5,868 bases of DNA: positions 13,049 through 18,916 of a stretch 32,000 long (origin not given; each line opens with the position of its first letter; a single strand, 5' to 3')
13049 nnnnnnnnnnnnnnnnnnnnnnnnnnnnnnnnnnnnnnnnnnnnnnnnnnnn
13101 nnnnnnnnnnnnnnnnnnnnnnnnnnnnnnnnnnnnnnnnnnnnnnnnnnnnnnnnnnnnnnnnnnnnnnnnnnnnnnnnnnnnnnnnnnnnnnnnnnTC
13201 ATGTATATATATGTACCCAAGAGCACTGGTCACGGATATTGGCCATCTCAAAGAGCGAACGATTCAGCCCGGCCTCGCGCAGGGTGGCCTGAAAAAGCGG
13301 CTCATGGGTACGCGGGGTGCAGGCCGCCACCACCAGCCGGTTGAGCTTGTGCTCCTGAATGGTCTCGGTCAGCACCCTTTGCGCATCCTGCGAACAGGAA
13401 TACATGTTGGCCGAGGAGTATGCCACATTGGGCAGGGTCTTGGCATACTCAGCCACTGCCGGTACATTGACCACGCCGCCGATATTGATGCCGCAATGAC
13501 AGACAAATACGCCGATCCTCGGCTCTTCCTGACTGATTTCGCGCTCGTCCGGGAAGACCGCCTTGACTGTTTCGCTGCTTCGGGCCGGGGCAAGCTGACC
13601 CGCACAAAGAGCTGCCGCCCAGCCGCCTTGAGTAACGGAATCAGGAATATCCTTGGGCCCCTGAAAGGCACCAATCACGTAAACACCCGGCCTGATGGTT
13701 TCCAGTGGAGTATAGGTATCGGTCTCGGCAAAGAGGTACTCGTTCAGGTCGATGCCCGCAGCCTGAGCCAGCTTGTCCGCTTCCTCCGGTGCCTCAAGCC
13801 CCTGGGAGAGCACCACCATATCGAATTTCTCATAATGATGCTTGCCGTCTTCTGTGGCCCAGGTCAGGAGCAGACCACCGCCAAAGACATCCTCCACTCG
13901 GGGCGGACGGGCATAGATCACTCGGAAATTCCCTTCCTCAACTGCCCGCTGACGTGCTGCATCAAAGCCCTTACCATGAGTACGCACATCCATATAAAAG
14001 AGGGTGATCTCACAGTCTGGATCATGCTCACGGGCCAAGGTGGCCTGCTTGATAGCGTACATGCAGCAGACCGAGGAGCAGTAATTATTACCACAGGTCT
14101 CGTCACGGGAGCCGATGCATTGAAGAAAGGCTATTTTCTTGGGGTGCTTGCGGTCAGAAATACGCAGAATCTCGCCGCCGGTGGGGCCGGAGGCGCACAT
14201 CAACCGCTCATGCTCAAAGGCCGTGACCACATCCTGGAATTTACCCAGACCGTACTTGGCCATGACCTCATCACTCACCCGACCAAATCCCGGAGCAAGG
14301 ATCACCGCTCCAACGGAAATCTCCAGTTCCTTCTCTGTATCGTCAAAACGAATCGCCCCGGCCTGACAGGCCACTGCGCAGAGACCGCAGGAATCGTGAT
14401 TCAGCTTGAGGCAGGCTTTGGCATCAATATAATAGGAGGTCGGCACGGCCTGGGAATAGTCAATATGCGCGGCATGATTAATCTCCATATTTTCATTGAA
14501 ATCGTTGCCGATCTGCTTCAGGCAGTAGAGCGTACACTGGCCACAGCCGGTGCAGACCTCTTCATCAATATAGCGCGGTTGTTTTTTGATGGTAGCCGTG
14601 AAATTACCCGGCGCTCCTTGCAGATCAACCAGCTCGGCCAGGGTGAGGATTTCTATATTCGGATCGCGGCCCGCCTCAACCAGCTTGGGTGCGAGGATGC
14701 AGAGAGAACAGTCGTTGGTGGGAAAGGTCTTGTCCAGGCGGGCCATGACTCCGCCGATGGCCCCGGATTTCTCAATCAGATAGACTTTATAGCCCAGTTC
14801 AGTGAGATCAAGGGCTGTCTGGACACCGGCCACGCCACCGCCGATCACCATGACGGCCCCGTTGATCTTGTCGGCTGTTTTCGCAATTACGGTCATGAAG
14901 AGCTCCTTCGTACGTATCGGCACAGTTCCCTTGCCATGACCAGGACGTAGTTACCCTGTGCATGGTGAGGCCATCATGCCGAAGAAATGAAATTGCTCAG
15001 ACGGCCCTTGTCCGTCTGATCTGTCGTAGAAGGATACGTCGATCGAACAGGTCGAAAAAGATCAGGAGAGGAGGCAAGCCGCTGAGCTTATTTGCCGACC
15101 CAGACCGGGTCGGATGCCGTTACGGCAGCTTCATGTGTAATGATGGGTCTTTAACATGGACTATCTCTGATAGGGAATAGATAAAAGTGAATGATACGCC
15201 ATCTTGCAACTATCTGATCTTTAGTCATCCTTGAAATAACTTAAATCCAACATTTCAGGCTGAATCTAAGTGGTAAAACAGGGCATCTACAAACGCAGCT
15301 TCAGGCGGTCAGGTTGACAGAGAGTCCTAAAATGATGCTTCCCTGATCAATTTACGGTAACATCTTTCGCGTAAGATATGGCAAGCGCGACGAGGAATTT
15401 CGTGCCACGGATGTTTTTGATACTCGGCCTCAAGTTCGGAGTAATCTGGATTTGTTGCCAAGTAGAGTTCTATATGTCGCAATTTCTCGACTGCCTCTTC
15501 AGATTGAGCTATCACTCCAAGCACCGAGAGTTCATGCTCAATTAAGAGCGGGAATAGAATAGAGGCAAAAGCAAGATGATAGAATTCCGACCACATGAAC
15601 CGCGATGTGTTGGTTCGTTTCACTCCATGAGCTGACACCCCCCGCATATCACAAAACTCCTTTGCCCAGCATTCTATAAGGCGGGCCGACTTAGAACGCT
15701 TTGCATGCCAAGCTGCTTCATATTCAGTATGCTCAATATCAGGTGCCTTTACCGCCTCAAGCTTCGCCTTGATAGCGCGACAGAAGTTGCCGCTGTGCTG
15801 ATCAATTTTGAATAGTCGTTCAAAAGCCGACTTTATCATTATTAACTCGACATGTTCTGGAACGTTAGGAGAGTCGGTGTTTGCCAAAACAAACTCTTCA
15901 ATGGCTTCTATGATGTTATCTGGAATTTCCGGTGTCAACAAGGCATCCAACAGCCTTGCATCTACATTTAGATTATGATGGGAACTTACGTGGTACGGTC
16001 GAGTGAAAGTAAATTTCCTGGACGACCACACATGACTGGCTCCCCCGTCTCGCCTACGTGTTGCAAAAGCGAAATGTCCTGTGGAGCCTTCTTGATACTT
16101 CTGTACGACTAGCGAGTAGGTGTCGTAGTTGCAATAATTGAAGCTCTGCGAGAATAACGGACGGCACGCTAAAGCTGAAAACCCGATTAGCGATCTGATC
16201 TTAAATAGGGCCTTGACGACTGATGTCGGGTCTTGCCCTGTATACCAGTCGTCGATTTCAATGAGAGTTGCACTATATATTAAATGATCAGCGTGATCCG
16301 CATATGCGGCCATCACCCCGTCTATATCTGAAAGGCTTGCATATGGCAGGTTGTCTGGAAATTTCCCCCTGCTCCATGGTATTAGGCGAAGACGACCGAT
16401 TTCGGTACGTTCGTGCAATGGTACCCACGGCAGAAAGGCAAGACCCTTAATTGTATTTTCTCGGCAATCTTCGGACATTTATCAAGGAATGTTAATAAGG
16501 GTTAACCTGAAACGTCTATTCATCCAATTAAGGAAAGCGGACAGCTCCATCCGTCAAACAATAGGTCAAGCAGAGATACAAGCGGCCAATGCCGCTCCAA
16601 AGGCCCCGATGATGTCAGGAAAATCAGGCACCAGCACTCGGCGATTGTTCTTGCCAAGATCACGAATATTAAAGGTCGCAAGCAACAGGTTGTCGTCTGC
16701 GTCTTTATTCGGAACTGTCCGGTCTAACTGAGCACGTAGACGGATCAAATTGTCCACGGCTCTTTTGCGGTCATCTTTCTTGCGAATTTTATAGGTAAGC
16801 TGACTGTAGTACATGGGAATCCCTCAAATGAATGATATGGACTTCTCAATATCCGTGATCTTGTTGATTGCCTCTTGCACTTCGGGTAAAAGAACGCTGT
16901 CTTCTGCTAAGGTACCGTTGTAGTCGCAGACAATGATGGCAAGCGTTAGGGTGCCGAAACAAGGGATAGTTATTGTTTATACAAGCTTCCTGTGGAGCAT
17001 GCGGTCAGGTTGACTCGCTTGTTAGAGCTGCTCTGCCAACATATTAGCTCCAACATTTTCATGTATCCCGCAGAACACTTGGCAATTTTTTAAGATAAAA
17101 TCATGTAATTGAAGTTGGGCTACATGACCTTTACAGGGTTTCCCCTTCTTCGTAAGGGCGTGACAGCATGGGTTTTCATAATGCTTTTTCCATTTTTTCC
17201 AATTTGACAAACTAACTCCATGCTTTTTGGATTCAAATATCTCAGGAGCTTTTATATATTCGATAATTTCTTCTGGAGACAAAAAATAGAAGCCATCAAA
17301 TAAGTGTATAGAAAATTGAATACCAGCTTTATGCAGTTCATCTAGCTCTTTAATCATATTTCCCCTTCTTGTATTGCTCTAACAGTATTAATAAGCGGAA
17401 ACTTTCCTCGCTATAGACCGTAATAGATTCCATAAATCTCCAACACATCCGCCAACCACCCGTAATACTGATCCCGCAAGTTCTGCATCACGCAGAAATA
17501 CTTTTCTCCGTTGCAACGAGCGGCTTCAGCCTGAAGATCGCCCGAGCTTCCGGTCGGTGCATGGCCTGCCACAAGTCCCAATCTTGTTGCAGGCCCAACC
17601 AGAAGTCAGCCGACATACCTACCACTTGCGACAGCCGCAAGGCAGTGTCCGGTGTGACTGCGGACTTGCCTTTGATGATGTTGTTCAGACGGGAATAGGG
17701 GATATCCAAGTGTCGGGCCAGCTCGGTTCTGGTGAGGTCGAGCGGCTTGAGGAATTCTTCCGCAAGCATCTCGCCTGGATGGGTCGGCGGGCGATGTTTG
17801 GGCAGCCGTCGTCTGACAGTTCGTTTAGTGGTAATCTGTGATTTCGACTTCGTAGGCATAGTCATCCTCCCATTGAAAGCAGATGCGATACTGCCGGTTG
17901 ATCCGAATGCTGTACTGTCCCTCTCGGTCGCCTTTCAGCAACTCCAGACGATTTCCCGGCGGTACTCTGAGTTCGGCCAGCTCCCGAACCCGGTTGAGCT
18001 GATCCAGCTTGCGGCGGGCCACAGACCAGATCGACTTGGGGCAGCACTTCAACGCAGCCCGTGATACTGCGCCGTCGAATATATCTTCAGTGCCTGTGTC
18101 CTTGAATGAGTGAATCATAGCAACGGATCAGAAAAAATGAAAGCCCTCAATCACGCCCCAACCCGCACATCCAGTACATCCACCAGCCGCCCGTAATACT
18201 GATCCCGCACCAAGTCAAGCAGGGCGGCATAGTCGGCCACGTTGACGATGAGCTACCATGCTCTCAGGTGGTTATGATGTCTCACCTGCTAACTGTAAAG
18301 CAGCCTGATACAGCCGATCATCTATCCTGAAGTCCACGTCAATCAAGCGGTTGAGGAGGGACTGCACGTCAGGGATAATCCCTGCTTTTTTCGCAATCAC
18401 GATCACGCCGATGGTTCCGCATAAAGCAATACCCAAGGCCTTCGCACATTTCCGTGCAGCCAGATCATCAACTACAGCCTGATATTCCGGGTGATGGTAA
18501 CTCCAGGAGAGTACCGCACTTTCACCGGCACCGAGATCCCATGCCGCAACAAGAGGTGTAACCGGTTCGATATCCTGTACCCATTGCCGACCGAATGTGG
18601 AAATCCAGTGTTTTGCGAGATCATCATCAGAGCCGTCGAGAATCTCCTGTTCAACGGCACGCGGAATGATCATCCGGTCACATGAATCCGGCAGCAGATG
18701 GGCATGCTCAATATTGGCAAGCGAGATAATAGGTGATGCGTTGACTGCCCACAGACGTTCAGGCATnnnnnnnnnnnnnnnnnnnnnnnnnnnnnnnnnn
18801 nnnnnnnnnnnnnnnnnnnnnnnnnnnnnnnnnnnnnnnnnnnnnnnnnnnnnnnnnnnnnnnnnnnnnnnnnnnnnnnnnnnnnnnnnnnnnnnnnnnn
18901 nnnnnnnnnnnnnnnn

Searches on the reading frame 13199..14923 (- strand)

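Call 18: search_protein_families(library=pfam, max_evalue=0.001, proteins=[window:13199-14923:-])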
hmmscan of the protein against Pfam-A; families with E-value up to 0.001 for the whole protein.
window:13199-14923:- (574 aa): 10 families
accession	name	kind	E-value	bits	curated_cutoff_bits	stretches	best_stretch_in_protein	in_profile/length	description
PF07992.20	Pyr_redox_2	-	1.5e-12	48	26.1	1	24-212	3-108/291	Pyridine nucleotide-disulphide oxidoreductase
PF12831.13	FAD_oxidored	-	1.5e-06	28.2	27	1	24-61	2-39/416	FAD dependent oxidoreductase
PF12838.12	Fer4_7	-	3.5e-06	27.8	27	0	115-137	30-51/52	4Fe-4S dicluster domain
PF01266.30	DAO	-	3.5e-05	23.9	27.9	1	24-57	2-35/353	FAD dependent oxidoreductase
PF00070.33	Pyr_redox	-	0.00012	23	22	1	24-57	2-35/82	Pyridine nucleotide-disulphide oxidoreductase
PF01262.27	AlaDh_PNT_C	-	0.00026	20.9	23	1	10-54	17-61/214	Alanine dehydrogenase/PNT, C-terminal domain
PF00037.32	Fer4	-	0.00038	20.6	21.1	0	118-134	2-18/24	4Fe-4S binding domain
PF13450.12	NAD_binding_8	-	0.00046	20.8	21.9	1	26-62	1-37/68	NAD(P)-binding Rossmann-like domain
PF01134.28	GIDA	-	0.00061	19.4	22.1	1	24-54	2-33/391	Glucose inhibited division protein A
PF12797.12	Fer4_2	-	0.00094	19.4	24.5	1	117-134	3-20/22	4Fe-4S binding domain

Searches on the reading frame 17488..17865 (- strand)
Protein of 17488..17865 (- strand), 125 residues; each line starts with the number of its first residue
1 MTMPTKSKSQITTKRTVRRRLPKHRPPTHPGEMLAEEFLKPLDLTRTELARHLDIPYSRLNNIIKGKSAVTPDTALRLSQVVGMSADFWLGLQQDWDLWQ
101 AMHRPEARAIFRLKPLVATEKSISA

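Call 19: search_protein_families(library=pfam, max_evalue=0.001, proteins=[window:17488-17865:-])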
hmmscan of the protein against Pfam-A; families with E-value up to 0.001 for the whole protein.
window:17488-17865:- (125 aa): 1 family
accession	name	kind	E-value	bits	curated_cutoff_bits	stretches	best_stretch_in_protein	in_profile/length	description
PF01381.28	HTH_3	-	5.8e-09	36.3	23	1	37-88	3-54/55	Helix-turn-helix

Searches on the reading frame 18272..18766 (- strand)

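Call 19: search_protein_families(library=pfam, max_evalue=0.001, proteins=[window:18272-18766:-])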
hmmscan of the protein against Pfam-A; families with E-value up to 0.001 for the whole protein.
window:18272-18766:- (164 aa): 1 family
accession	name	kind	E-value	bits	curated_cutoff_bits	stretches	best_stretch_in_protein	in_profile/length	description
PF11848.13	DUF3368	-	9.5e-15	54.7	27.3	1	117-160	3-46/46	Domain of unknown function (DUF3368)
